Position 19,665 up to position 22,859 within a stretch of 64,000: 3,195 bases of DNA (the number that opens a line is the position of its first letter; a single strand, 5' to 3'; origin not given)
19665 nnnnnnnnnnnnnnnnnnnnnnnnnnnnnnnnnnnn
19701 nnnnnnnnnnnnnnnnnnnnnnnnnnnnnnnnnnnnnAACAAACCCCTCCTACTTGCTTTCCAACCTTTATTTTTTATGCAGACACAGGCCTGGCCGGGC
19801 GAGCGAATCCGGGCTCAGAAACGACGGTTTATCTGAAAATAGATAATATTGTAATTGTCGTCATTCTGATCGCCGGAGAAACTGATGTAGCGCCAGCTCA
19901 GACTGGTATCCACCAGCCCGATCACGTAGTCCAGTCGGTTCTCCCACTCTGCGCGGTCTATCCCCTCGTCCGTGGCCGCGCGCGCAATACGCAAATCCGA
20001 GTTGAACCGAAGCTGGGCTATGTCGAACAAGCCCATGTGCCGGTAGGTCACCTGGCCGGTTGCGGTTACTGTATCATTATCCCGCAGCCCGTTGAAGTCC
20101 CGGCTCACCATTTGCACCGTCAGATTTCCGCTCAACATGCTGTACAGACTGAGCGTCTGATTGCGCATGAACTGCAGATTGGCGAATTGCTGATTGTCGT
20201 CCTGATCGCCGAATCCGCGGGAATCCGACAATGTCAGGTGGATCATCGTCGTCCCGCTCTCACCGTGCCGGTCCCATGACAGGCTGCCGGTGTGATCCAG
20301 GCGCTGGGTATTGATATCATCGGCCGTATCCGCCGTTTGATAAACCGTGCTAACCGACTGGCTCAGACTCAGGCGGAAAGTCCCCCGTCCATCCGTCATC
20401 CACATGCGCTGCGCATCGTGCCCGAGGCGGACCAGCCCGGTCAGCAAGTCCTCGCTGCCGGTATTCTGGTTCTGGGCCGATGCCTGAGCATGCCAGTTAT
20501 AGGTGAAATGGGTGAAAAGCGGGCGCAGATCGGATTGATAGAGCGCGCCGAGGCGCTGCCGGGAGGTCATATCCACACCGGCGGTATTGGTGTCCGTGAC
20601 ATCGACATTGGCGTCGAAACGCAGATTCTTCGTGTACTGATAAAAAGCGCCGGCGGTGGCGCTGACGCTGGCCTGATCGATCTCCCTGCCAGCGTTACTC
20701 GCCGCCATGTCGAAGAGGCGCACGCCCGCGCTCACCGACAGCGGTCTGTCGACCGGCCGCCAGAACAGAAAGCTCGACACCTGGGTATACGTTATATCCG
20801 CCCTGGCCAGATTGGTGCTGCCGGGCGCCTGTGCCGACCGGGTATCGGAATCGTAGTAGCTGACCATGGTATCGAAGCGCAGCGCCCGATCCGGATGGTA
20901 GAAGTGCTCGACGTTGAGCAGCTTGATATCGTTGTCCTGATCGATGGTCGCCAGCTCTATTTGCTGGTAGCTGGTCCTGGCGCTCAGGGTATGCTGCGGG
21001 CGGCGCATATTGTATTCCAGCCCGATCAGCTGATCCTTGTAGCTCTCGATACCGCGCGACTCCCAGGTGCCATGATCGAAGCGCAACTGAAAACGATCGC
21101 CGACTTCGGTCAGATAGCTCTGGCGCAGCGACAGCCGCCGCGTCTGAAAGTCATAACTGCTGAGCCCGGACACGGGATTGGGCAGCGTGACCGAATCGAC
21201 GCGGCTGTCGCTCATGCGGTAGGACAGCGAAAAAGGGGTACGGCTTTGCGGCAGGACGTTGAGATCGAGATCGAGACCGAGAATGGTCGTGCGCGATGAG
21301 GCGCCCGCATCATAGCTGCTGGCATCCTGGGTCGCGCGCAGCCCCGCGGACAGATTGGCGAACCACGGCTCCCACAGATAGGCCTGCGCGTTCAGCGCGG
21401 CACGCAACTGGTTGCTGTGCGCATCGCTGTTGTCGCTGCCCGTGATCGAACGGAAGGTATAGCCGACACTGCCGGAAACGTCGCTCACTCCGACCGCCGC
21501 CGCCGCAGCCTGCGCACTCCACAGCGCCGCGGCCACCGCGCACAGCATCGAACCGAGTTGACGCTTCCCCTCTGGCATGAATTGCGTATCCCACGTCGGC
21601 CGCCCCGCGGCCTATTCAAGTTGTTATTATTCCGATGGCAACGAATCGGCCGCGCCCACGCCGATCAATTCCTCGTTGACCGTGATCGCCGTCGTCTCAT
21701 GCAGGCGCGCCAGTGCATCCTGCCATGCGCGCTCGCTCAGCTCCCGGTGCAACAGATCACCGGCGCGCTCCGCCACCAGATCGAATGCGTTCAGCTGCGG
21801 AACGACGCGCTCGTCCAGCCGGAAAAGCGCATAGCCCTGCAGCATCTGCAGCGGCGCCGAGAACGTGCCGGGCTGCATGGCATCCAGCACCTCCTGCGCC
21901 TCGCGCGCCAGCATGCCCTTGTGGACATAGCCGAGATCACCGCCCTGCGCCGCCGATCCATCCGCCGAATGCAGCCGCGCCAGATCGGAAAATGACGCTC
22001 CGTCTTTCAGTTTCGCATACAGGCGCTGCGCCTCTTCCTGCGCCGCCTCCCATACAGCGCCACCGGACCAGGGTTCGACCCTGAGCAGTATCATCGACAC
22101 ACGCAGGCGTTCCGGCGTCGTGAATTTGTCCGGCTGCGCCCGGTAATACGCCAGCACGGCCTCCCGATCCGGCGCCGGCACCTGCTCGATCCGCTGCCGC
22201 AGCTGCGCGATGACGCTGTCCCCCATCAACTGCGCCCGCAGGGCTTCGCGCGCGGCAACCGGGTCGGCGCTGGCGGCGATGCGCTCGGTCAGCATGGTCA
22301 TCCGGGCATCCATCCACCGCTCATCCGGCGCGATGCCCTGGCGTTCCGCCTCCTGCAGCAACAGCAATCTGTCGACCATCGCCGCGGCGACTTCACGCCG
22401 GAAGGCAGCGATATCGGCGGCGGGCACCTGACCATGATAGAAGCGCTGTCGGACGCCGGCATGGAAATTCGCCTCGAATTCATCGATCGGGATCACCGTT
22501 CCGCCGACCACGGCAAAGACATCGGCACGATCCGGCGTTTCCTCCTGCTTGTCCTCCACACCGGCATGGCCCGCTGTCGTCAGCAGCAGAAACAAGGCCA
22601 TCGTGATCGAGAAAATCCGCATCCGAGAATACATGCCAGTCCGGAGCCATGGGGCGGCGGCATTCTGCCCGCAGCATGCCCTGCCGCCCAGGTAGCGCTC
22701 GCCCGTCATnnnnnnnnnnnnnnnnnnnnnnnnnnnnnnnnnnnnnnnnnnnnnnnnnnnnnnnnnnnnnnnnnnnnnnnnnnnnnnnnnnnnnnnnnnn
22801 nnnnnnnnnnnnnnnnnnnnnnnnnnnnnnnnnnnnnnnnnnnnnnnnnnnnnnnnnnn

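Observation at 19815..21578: Heme-less 587-aa outer-membrane beta-barrel as the only candidate porin partner of the cytochrome wire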

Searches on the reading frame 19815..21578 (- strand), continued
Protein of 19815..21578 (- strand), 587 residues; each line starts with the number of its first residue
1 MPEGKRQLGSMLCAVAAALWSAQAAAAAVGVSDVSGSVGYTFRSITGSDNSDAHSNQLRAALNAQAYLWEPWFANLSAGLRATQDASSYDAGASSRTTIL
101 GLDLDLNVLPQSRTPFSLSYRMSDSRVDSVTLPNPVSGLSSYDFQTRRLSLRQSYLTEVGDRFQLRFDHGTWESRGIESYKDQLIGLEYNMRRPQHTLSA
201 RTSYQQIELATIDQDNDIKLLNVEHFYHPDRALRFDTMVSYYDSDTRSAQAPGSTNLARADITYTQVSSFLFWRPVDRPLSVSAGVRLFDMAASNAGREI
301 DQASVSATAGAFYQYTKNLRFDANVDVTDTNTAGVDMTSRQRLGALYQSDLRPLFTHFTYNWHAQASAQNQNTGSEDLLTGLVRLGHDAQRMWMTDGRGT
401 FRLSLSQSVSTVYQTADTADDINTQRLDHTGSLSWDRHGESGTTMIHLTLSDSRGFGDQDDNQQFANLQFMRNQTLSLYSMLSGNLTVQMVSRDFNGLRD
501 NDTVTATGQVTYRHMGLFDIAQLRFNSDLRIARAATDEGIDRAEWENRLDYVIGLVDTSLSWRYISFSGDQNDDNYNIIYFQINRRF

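Call 42: search_protein_families(library=pfam, proteins=[L075:1946-3949:+, L075:3946-4482:+, L075:4482-4967:+, L075:4999-6303:+, L075:6542-7627:+, L075:7744-8643:+, L075:8710-9783:+, L075:9728-11635:+, L075:12020-12958:-, L075:12765-13889:+], max_evalue=0.001)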
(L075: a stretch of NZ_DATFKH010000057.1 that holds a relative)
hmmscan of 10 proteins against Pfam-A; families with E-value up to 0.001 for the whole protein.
L075:1946-3949:+ (667 aa): 2 families
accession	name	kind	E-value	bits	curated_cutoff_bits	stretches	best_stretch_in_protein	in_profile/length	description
PF16327.10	CcmF_C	-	6.3e-115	384.3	28.7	1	316-637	1-323/323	Cytochrome c-type biogenesis protein CcmF C-terminal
PF01578.25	Cytochrom_C_asm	-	8.4e-54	182.9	29.9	1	89-296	1-206/212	Cytochrome C assembly protein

L075:3946-4482:+ (178 aa): 2 families
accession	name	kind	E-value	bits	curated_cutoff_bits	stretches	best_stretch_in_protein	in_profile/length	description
PF08534.16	Redoxin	-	5.1e-23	81.9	26.6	1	37-161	3-139/148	Redoxin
PF00578.27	AhpC-TSA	-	2e-15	57.3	26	1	36-152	1-123/124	AhpC/TSA family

L075:4482-4967:+ (161 aa): 1 family
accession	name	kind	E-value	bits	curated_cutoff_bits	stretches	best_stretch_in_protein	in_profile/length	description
PF03918.19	CcmH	-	8.9e-48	161.6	25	1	15-151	6-142/143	Cytochrome C biogenesis protein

L075:4999-6303:+ (434 aa): 14 families
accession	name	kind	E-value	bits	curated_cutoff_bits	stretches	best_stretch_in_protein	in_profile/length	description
PF23892.1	Ig_CycH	-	1.8e-29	102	27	1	317-429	1-108/108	Cytochrome c-type biogenesis protein H Ig-like domain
PF23914.1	TPR_CcmH_CycH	-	3.5e-18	66.4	42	1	139-273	20-150/158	Cytochrome c-type biogenesis protein H TPR domain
PF14559.12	TPR_19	-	3e-12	47.1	25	1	234-284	15-65/68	Tetratricopeptide repeat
PF13431.12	TPR_17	-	4.2e-10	39.5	24.4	0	162-188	6-32/34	Tetratricopeptide repeat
PF13424.12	TPR_12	-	2.9e-09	37.4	30.1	1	244-300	3-64/77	Tetratricopeptide repeat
PF07719.23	TPR_2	-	2e-07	31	27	0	246-277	3-34/34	Tetratricopeptide repeat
PF13428.12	TPR_14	-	1.1e-05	26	23.5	0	246-281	3-38/44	Tetratricopeptide repeat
PF14561.12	TPR_20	-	5.1e-05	23.9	25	0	156-203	9-53/90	Tetratricopeptide repeat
PF00515.34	TPR_1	-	9.2e-05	22.5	27.8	0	245-277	2-34/34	Tetratricopeptide repeat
PF13371.12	TPR_9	-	0.00017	21.9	35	0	234-285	19-70/73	Tetratricopeptide repeat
PF13432.12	TPR_16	-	0.00031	21.6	32.7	0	232-269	19-55/65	Tetratricopeptide repeat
PF23558.1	TPR_P4H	-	0.00049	20.6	27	0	239-281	37-79/91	Prolyl 4-hydroxylase peptide-substrate-binding domain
PF05120.17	GvpG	-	0.00056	20.5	30.6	0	46-74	34-62/67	Gas vesicle protein G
PF13181.12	TPR_8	-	0.00072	20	25.7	0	170-192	2-24/34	Tetratricopeptide repeat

L075:6542-7627:+ (361 aa): 6 families
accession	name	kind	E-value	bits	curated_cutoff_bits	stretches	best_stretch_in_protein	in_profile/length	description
PF01436.27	NHL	-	2.2e-26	91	20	2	221-248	1-28/28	NHL repeat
PF25021.1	TEN_NHL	-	3.7e-16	59.5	27.1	0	218-249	326-357/357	Teneurin NHL domain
PF17170.10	DUF5128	-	2e-15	57.2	22.9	1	279-341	53-114/321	6-bladed beta-propeller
PF08450.18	SGL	-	1.3e-12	48.3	26.3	1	220-302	132-217/246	SMP-30/Gluconolactonase/LRE-like region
PF06739.17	SBBP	-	5.3e-10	39.5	20.5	1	271-285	15-29/38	Beta-propeller repeat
PF14433.11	SUKH-3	-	0.0004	21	23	0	244-337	41-127/146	SUKH-3 immunity protein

L075:7744-8643:+ (299 aa): 4 families
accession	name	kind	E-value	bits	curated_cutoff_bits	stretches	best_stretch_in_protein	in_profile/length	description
PF09699.15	Paired_CXXCH_1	-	4.2e-07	30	20.6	0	262-299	8-38/41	Doubled CXXCH motif (Paired_CXXCH_1)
PF14522.11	Cytochrome_C7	-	8.2e-07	29.2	24.8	0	254-299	6-50/67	Cytochrome c7 and related cytochrome c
PF22113.1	Mtrc-MtrF_II-IV_dom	-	4.6e-06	26.7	30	0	61-140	74-137/176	Outer membrane cytochrome MtrC/MtrF-like, domains II/IV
PF14537.11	Cytochrom_c3_2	-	0.00062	20.6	25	0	259-297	56-78/79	Cytochrome c3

L075:8710-9783:+ (357 aa): 5 families
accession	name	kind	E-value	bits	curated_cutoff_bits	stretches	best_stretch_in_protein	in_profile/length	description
PF00639.27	Rotamase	-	6.4e-17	62.8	21.7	1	202-294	2-96/97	PPIC-type PPIASE domain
PF13616.12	Rotamase_3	-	3.5e-14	53.8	22.5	1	193-293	12-112/116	PPIC-type PPIASE domain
PF13145.12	Rotamase_2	-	3.3e-13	50.9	27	1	175-308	1-120/121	PPIC-type PPIASE domain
PF13624.11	SurA_N_3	-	6.1e-07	29.8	27.2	1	62-137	39-118/162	SurA-like N-terminal domain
PF13623.11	SurA_N_2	-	1.2e-05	25.7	28.5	1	62-136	41-119/145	SurA-like N-terminal domain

L075:9728-11635:+ (635 aa): 0 families

L075:12020-12958:- (312 aa): 1 family
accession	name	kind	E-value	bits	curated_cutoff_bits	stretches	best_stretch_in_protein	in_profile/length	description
PF00487.30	FA_desaturase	-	2.2e-41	142.7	29.7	1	58-287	2-240/253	Fatty acid desaturase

L075:12765-13889:+ (374 aa): 0 families

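Call 44: search_protein_representatives(alignment_id=A1)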
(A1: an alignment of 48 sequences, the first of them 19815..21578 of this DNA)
Query: 48 sequences, 588 profile positions. Proteins with E-value up to 0.001 (for the whole library): 849; up to 1e-10: 756; up to 1e-30: 539. The best 150 are listed.
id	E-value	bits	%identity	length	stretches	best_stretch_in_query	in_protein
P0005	1.3e-251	852.6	-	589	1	5-588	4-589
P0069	2.3e-248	841.9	-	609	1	16-588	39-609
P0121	1.2e-243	826.3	-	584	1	16-588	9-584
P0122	2.3e-228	775.8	-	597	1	6-588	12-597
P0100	2.3e-214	729.6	-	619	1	10-588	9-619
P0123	8.8e-214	727.7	-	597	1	12-588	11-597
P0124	1.7e-198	677.2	-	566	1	29-588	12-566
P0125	6.9e-195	665.3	-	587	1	19-588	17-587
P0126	1.6e-193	660.8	-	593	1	17-588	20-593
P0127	1.3e-189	647.9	-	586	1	15-588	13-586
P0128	2.4e-189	647.0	-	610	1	13-588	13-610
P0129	3.3e-188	643.2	-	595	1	18-588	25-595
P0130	5.2e-187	639.3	-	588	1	14-588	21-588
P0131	1.4e-186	637.9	-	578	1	26-588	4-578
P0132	2.2e-184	630.6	-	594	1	14-588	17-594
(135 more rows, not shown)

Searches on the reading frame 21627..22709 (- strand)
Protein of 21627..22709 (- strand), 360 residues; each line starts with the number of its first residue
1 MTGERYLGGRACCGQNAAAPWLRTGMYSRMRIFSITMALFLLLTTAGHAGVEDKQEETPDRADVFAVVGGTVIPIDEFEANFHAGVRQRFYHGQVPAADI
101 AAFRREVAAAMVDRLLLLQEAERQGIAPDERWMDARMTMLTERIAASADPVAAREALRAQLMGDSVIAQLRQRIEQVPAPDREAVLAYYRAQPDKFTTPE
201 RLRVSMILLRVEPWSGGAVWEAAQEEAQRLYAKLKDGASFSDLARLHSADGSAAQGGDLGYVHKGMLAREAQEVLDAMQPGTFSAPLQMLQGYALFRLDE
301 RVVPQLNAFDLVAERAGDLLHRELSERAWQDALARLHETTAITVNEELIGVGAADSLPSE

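Call 5: search_protein_families(library=pfam, proteins=[window:21627-22709:-], max_evalue=0.01)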
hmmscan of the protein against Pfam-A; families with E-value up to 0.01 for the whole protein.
window:21627-22709:- (360 aa): 5 families
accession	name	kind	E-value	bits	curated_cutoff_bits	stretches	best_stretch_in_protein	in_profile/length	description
PF00639.27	Rotamase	-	1e-15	58.9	21.7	1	207-299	2-96/97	PPIC-type PPIASE domain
PF13616.12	Rotamase_3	-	1.3e-13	52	22.5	1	198-295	12-109/116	PPIC-type PPIASE domain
PF13145.12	Rotamase_2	-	1.5e-12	48.9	27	1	180-312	1-119/121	PPIC-type PPIASE domain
PF13624.11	SurA_N_3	-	3.8e-07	30.5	27.2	1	36-132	17-112/162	SurA-like N-terminal domain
PF13623.11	SurA_N_2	-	5.7e-05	23.4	28.5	1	33-128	15-110/145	SurA-like N-terminal domain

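Call 6: search_protein_families(library=ncbifam, proteins=[window:21627-22709:-], max_evalue=0.01)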
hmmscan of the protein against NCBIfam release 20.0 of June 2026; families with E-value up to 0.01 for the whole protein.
window:21627-22709:- (360 aa): 9 families
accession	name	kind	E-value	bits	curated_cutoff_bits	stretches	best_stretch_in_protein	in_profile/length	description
TIGR02933.1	nifM_nitrog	equivalog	3.4e-14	53.3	168.2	1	165-297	87-216/256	nitrogen fixation protein NifM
NF000809.0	PRK00059.1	equivalog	3.4e-14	53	303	1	97-347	79-333/336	peptidylprolyl isomerase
NF008054.0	PRK10788.1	equivalog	5.9e-13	48.4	493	1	182-329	251-386/626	peptidylprolyl isomerase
NF002827.0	PRK03002.1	equivalog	3.8e-11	42.5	343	1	223-313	146-235/285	peptidylprolyl isomerase PrsA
NF008038.0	PRK10770.1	equivalog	5.4e-08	32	394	1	152-298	127-270/431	peptidylprolyl isomerase SurA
NF002846.0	PRK03095.1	equivalog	1.8e-06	27.7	361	1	225-310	144-229/287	peptidylprolyl isomerase PrsA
NF002824.0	PRK02998.1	subfamily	9.3e-06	25.2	360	1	226-337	147-253/283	peptidylprolyl isomerase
NF011969.0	PRK15441.1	equivalog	7.5e-05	23.1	127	1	227-293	18-84/93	peptidylprolyl isomerase PpiC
NF051879.1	TDE1658_narrow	equivalog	0.0024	16.9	340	0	154-267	141-249/342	MOSP complex formation periplasmic protein, TDE1658 family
